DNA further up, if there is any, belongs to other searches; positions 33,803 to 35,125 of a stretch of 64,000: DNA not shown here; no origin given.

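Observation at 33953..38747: Selenium-dependent molybdenum hydroxylase maturation cluster (ModE-like, yqeC, mocA, yqeB, xdhC, MoCF-binding) without a hydroxylase catalytic subunit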

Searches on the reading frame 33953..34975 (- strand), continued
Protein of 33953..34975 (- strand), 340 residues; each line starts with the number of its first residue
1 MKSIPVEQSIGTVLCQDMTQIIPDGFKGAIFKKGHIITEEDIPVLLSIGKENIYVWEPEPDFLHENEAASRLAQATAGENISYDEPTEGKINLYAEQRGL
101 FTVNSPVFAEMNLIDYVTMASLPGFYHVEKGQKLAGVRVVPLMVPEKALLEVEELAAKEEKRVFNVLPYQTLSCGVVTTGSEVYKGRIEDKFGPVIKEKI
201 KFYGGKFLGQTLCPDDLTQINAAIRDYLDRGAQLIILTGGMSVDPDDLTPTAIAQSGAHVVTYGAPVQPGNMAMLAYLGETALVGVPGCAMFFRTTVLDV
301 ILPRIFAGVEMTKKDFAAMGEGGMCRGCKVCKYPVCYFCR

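Call 30: search_protein_families(library=pfam, proteins=[L032:13931-16291:+, L069:107-979:+, L057:5157-6008:+, L028:6001-6552:+, L080:2966-3676:+, L025:15474-15989:+, L033:19970-20509:+, L025:14815-15450:+, L071:3-911:+, L049:7785-9701:+], max_evalue=0.00001)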
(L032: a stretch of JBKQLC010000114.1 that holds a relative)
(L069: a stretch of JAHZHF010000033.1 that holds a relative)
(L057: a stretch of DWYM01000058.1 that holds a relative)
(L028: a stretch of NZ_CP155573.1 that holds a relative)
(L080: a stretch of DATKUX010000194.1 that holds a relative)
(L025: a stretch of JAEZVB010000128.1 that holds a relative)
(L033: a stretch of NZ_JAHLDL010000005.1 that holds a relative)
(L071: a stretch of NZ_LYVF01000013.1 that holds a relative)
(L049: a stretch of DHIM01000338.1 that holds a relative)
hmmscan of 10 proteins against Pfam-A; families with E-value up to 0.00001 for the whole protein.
L032:13931-16291:+ (787 aa): 10 families
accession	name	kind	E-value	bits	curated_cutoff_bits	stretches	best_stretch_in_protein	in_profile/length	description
PF14691.11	Fer4_20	-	4.1e-23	81.8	25.8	1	11-107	11-110/113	Dihydroprymidine dehydrogenase domain II, 4Fe-4S cluster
PF13534.11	Fer4_17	-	1.9e-14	54.3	22.2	1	328-393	1-61/61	4Fe-4S dicluster domain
PF02754.22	CCG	-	5.1e-14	52.6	20.6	1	446-523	2-81/85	Cysteine-rich domain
PF13450.12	NAD_binding_8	-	4e-10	40.3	21.9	1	124-157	1-34/68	NAD(P)-binding Rossmann-like domain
PF13183.11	Fer4_8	-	2.3e-07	31.7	27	1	325-391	1-67/68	4Fe-4S dicluster domain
PF01266.30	DAO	-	3.7e-07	30.5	27.9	1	122-158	2-39/353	FAD dependent oxidoreductase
PF01946.23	Thi4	-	5e-07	29.6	26.2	1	120-160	18-59/235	Thi4 family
PF12831.13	FAD_oxidored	-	1.6e-06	28.2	27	1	123-158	3-38/416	FAD dependent oxidoreductase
PF00890.30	FAD_binding_2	-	4.5e-06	26.6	20.4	1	124-157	4-37/414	FAD binding domain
PF07992.20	Pyr_redox_2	-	8e-06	25.9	26.1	0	117-250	140-277/291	Pyridine nucleotide-disulphide oxidoreductase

L069:107-979:+ (291 aa): 1 family
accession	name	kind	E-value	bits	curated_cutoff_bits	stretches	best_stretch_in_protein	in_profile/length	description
PF01430.24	HSP33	-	8.5e-107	357.1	21.4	1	3-279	1-273/273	Hsp33 protein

L057:5157-6008:+ (284 aa): 6 families
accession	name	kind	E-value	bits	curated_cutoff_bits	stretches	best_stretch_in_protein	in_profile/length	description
PF13649.12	Methyltransf_25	-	8.9e-17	62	27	1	52-147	1-97/97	Methyltransferase domain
PF08241.18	Methyltransf_11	-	3.2e-11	44.1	21.2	1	53-151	1-95/95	Methyltransferase domain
PF13489.12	Methyltransf_23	-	3.2e-09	37.2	27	1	38-173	13-140/164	Methyltransferase domain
PF13847.12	Methyltransf_31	-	3.4e-09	37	27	1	51-151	6-109/145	Methyltransferase domain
PF08242.18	Methyltransf_12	-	1.1e-07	32.9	30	1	53-149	1-98/98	Methyltransferase domain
PF05401.17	NodS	-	2.8e-07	31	24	1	46-152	41-145/201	Nodulation protein S (NodS)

L028:6001-6552:+ (184 aa): 1 family
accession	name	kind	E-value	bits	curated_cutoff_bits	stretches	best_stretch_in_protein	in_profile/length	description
PF09719.15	C_GCAxxG_C_C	-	1.4e-24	86.9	27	1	53-171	1-117/118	Putative redox-active protein (C_GCAxxG_C_C)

L080:2966-3676:+ (237 aa): 7 families
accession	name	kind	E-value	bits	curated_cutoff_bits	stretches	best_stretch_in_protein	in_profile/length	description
PF08241.18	Methyltransf_11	-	2.3e-20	73.5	21.2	1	48-139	1-94/95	Methyltransferase domain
PF13649.12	Methyltransf_25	-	3.6e-17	63.3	27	1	47-136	1-97/97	Methyltransferase domain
PF08242.18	Methyltransf_12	-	2.8e-13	50.8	30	1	48-138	1-98/98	Methyltransferase domain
PF13489.12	Methyltransf_23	-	2.9e-12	47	27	1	33-183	14-161/164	Methyltransferase domain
PF13847.12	Methyltransf_31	-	5.1e-12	46.1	27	1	44-153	4-122/145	Methyltransferase domain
PF01209.24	Ubie_methyltran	-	5.7e-08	32.8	20.1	1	43-141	47-152/233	ubiE/COQ5 methyltransferase family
PF07021.18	MetW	-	1.7e-06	28.3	21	1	41-131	11-101/193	Methionine biosynthesis protein MetW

L025:15474-15989:+ (172 aa): 2 families
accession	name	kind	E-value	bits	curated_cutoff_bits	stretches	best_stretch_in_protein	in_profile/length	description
PF03205.20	MobB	-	5.8e-48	162.6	26.6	1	8-137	1-133/133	Molybdopterin guanine dinucleotide synthesis protein B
PF02492.25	cobW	-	1.3e-06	28.5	20.7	1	11-52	5-45/180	CobW/HypB/UreG, nucleotide-binding domain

L033:19970-20509:+ (180 aa): 1 family
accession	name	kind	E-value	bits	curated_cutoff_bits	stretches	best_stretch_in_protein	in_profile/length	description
PF01799.25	Fer2_2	-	4.3e-31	107.3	30.3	1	94-166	1-74/75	[2Fe-2S] binding domain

L025:14815-15450:+ (212 aa): 1 family
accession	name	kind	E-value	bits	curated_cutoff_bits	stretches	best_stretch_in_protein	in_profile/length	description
PF12804.13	NTP_transf_3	-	1.8e-36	126.1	27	1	20-168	1-156/160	MobA-like NTP transferase domain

L071:3-911:+ (303 aa): 2 families
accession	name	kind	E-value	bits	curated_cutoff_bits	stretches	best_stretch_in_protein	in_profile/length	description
PF00941.27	FAD_binding_5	-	1.6e-43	148.9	27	1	15-180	4-167/170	FAD binding domain in molybdopterin dehydrogenase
PF03450.22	CO_deh_flav_C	-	5.2e-24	84.8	25.5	1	192-292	2-101/102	CO dehydrogenase flavoprotein C-terminal domain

L049:7785-9701:+ (639 aa): 8 families
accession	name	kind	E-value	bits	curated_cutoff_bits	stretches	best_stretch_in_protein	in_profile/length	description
PF00158.32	Sigma54_activat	-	1.3e-70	236.9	20.2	1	321-487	2-167/168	Sigma-54 interaction domain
PF25601.1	AAA_lid_14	-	8.3e-20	70.9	27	1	493-551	1-59/87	AAA+ ATPase lid domain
PF14532.12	Sigma54_activ_2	-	3.3e-19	69.9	25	1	321-492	1-138/138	Sigma-54 interaction domain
PF02954.25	HTH_8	-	2.5e-11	43.5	22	1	577-618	1-42/42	Bacterial regulatory protein, Fis family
PF13188.13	PAS_8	-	4.4e-08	33.2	21.8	1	194-250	2-55/65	PAS domain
PF07724.20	AAA_2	-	3.5e-06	27.6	27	0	341-455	3-114/166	AAA domain (Cdc48 subfamily)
PF13426.13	PAS_9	-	4.5e-06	27.3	27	1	204-297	2-100/103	PAS domain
PF00989.32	PAS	-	7e-06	26.5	22.6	0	194-295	2-110/113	PAS fold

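Call 32: predict_structure(alignment_id=A1)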
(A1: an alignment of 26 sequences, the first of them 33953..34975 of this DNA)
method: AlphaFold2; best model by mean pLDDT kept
length: 340 residues; sequences in the alignment: 26
mean_pLDDT: 87.5   pTM: 0.79
mean pLDDT of the five models: 87.5, 87.3, 85.7, 83.5, 83.3
residues with pLDDT >= 90: 199; 70-90: 105; 50-70: 33; < 50: 3
segments of 3 or more residues with pLDDT < 50: 338-340
pLDDT, mean of each block of 10 residues (from residue 1): 90 85 75 88 91 84 92 96 94 97 94 95 91 95 91 91 94 95 90 90 96 93 97 92 81 92 72 90 85 69 94 81 63 52
secondary structure, 60 per line:
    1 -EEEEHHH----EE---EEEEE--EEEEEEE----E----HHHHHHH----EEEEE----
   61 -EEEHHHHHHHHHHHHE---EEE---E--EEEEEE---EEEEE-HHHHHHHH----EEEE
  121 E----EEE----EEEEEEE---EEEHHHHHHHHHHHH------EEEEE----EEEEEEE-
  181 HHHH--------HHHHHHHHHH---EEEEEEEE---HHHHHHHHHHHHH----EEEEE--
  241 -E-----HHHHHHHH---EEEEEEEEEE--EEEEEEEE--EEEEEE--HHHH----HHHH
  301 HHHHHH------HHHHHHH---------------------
elements in order: E2-5 E18-22 E25-31 H41-47 E52-56 E62-64 H65-76 E81-83 E90-95 E99-103 H105-112 E117-121 E126-128 E133-139 E143-145 H146-157 E164-168 E173-179 H181-184 H193-202 E206-213 H217-229 E234-238 H248-255 E259-268 E271-278 E281-286 H289-292 H297-306 H313-319

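Call 37: fold_search(model_id=the predicted structure, library=pdb)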
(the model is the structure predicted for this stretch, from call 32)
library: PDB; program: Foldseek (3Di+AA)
matches with E <= 10: 1743; with E <= 0.001: 108
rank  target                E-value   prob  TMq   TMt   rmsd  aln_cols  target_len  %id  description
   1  2nqm_A                4.5e-09  1.00  0.33  0.34  17.3       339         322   13  MoeA T100A mutant (released 2007-01-16)
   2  5err                  6.5e-09  1.00  0.34  0.29  21.2       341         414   13  GephE in complex with Mg(2+) - ADP (released 2016-05-04)
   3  6fgc                  6.5e-09  1.00  0.34  0.28  20.4       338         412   13  Crystal structure of Gephyrin E domain in complex with Artesunate (released 2019-01-16)
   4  2nro_A                6.5e-09  1.00  0.33  0.28  22.8       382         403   12  MoeA K279Q (released 2007-01-16)
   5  2nrp_B                9.4e-09  1.00  0.33  0.28  19.2       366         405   13  MoeA R350A (released 2007-01-16)
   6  2nqv_A                9.4e-09  1.00  0.33  0.28  21.3       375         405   13  MoeA D228A (released 2007-01-16)
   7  1g8l_A                9.9e-09  1.00  0.33  0.29  22.7       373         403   13  CRYSTAL STRUCTURE OF ESCHERICHIA COLI MOEA (released 2001-05-02)
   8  2nqn_A                1.3e-08  1.00  0.33  0.28  22.5       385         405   14  MoeA T100W (released 2007-01-16)
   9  2nqq_A                1.5e-08  1.00  0.33  0.28  18.6       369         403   13  MoeA R137Q (released 2007-01-16)
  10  1fc5_B                1.8e-08  1.00  0.33  0.28  20.0       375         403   13  CRYSTAL STRUCTURE OF MOLYBDOPTERIN BIOSYNTHESIS MOEA PROTEIN (released 2001-07-25)
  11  2nqs_A                2.2e-08  1.00  0.33  0.28  21.7       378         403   13  MoeA E188A (released 2007-01-16)
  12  4u91_A                2.3e-08  1.00  0.35  0.29  20.3       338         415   13  GephE in complex with Para-Phenyl crosslinked Glycine receptor beta subunit derived dimeric peptide (released 2014-12-10)
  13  1o8n_A                2.6e-08  1.00  0.33  0.64   3.5       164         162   18  The active site of the molybdenum cofactor biosynthetic protein domain Cnx1G (released 2003-02-27)
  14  6hsn_A                2.6e-08  1.00  0.34  0.29  23.7       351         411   12  Crystal structure of the ternary complex of GephE-ADP-GABA(A) receptor derived peptide (released 2019-01-16)
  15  2nrp_A                2.6e-08  1.00  0.33  0.28  21.9       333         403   13  MoeA R350A (released 2007-01-16)
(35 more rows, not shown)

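Call 41: find_homologous_proteins(query=A2, max_evalue=1e-30)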
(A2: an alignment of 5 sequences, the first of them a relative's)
Query A2 (5 sequences) (769 aa, profile of the alignment): 7796 proteins with E <= 1e-30 among 8000 candidates; the best 120 are listed.
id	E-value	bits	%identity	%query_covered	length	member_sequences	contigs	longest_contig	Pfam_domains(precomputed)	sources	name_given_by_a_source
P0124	0.0e+0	1148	100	100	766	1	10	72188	PF02738.24,PF20256.4,PF01315.28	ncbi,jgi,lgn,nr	ncbi:MAG TPA: xanthine dehydrogenase [Candidatus Atribacteria bacterium]|nr:xanthine dehydrogenase [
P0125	0.0e+0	1127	97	100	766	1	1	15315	PF02738.24,PF20256.4,PF01315.28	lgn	-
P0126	0.0e+0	1110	94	100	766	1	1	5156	PF02738.24,PF20256.4,PF01315.28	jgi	-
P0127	0.0e+0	1078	88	99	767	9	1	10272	PF02738.24,PF20256.4,PF01315.28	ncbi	-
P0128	0.0e+0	1076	89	100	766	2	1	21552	PF02738.24,PF20256.4,PF01315.28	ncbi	-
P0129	0.0e+0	1071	89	100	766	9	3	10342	PF02738.24,PF20256.4,PF01315.28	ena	-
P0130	0.0e+0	1071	88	100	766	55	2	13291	PF02738.24,PF20256.4,PF01315.28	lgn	-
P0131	0.0e+0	1068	89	100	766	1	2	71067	PF02738.24,PF20256.4,PF01315.28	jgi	-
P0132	0.0e+0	1064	87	100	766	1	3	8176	PF02738.24,PF20256.4,PF01315.28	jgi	-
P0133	0.0e+0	1062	89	100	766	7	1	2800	PF02738.24,PF20256.4,PF01315.28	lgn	-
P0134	0.0e+0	1061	87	100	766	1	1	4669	PF02738.24,PF20256.4,PF01315.28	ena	-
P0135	0.0e+0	1060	87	100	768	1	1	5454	PF02738.24,PF20256.4,PF01315.28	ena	-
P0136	0.0e+0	1059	87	99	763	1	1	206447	PF02738.24,PF20256.4,PF01315.28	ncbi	-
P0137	0.0e+0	1055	86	100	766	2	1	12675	PF02738.24,PF20256.4,PF01315.28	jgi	jgi:CO/xanthine dehydrogenase Mo-binding subunit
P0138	0.0e+0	1055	87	100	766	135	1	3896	PF02738.24,PF20256.4,PF01315.28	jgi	-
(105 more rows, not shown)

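Call 49: search_protein_families(library=ncbifam, proteins=[L071:2789-5863:+], max_evalue=1e-10)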
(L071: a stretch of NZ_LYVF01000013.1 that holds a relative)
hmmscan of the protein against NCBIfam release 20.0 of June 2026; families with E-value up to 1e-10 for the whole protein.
L071:2789-5863:+ (1025 aa): 22 families
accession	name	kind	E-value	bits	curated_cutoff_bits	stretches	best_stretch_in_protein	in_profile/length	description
TIGR03315.1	Se_ygfK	equivalog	0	1508.9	835.3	1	8-1023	1-1012/1012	putative selenate reductase subunit YgfK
NF009410.0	PRK12771.1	subfamily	4.1e-106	355.8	516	1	426-945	21-557/566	NAD(P)-binding protein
NF009454.0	PRK12814.1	equivalog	3e-96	323.3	916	1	448-859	98-513/657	putative NADPH-dependent glutamate synthase small subunit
NF009414.0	PRK12778.1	equivalog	1.2e-85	288.3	1103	1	448-845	332-746/752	bifunctional dihydroorotate dehydrogenase B NAD binding subunit/NADPH-dependent glutamate synthase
TIGR01316.1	gltA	equivalog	7.9e-77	258.9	471.75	1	452-845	35-446/449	NADPH-dependent glutamate synthase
TIGR01318.1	gltD_gamma_fam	subfamily_domain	5.2e-63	213.2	482.95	1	449-844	44-461/467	glutamate synthase, small subunit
NF009413.0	PRK12775.1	equivalog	1.9e-62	211.4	1895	1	449-938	335-846/1006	putative trifunctional 2-polyprenylphenol hydroxylase/glutamate synthase subunit beta/ferritin domain-containing protein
NF009415.0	PRK12779.1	equivalog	2.8e-62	210.9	1519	1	457-846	212-624/944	putative bifunctional glutamate synthase subunit beta/2-polyprenylphenol hydroxylase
NF010590.0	PRK13984.1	equivalog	2e-60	204.6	946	1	454-845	197-603/611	putative oxidoreductase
NF009408.0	PRK12769.1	equivalog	1.1e-56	192.3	1003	1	455-846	236-649/659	formate-dependent uric acid utilization protein AegA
NF009409.0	PRK12770.1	subfamily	3.2e-54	184.4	343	1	541-845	14-347/360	putative glutamate synthase subunit beta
TIGR01317.1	GOGAT_sm_gam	subfamily_domain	1.7e-51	175.6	447.7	1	448-844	45-474/485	glutamate synthase small subunit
NF009451.0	PRK12809.1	equivalog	2e-47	161.9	1154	1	453-843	217-629/639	formate-dependent uric acid utilization protein YgfT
NF045663.1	diclust_near_Sec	equivalog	1.9e-39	135.4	530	1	453-644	18-204/759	pyridine nucleotide-disulfide oxidoreductase/dicluster-binding protein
TIGR01292.1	TRX_reduct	equivalog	7.2e-15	54.6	343.45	0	674-844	141-296/300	thioredoxin-disulfide reductase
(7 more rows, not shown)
